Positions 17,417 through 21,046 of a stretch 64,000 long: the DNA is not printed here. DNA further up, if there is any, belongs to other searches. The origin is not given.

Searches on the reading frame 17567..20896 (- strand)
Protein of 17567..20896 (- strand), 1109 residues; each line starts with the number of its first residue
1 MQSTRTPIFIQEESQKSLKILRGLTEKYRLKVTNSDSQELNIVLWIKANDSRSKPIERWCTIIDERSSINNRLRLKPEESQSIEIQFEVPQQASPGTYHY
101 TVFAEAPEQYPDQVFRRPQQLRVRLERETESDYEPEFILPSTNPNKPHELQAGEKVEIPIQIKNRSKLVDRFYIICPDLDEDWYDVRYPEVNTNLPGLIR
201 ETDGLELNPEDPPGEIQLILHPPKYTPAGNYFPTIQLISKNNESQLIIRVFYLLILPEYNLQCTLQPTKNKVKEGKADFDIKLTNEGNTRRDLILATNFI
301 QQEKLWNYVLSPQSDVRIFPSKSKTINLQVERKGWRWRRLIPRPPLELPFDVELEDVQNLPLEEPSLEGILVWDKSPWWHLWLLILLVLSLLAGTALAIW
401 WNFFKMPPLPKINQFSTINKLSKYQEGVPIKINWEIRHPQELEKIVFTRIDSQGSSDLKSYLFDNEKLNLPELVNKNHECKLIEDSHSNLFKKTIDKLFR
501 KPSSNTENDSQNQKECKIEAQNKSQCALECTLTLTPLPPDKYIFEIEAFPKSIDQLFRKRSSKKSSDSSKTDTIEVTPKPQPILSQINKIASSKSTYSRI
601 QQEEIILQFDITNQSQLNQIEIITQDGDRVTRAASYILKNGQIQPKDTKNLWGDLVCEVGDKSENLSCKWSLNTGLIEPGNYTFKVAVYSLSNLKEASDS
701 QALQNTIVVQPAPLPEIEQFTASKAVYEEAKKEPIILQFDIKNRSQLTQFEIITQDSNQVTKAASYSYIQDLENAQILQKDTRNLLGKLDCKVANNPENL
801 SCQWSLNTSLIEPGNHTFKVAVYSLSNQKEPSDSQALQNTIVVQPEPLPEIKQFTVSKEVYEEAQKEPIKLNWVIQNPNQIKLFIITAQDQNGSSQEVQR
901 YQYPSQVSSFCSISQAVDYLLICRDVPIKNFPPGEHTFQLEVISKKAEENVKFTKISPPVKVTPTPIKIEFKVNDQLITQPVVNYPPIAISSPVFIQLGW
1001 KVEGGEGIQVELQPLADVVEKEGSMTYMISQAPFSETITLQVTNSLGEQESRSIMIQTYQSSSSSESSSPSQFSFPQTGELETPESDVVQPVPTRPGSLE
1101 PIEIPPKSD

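Call 6: search_protein_families(library=pfam, proteins=[window:17567-20896:-], max_evalue=0.1)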
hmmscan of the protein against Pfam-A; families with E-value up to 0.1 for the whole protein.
window:17567-20896:- (1109 aa): 9 families
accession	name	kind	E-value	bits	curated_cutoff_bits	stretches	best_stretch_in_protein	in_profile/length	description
PF07495.19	Y_Y_Y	-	1.7e-06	28.3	26.6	0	678-704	36-61/65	Y_Y_Y domain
PF22433.2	MtxA_IG-like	-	0.00072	19.8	26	0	928-946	50-68/83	Magnetotaxis protein MtxA, Immunoglobulin-like domain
PF23619.1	Ig_VWA7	-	0.001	19.7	27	1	68-109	47-89/104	VWA7 Ig-like domain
PF24031.1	FN3_IL27B_N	-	0.0013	19.4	42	1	789-856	3-69/91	IL27B N-terminal FN3 domain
PF18589.7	ObR_Ig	-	0.0061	17.4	25.8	0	789-837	4-53/105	Obesity receptor immunoglobulin like domain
PF22680.2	Glyco_hydro_123_N_2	-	0.013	15.7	27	1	67-102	103-138/142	Glycoside hydrolase 123 N-terminal domain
PF08752.16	COP-gamma_platf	-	0.016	15.8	25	0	602-650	45-97/152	Coatomer gamma subunit appendage platform subdomain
PF01835.25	MG2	-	0.033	15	32.8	0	61-106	39-85/96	MG2 domain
PF15418.12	DUF4625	-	0.042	14.6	27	0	78-103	88-113/131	Domain of unknown function (DUF4625)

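Call 46: search_protein_families(library=ncbifam, proteins=[window:17567-20896:-], max_evalue=0.01)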
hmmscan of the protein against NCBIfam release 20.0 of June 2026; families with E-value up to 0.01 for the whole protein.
window:17567-20896:- (1109 aa): 0 families
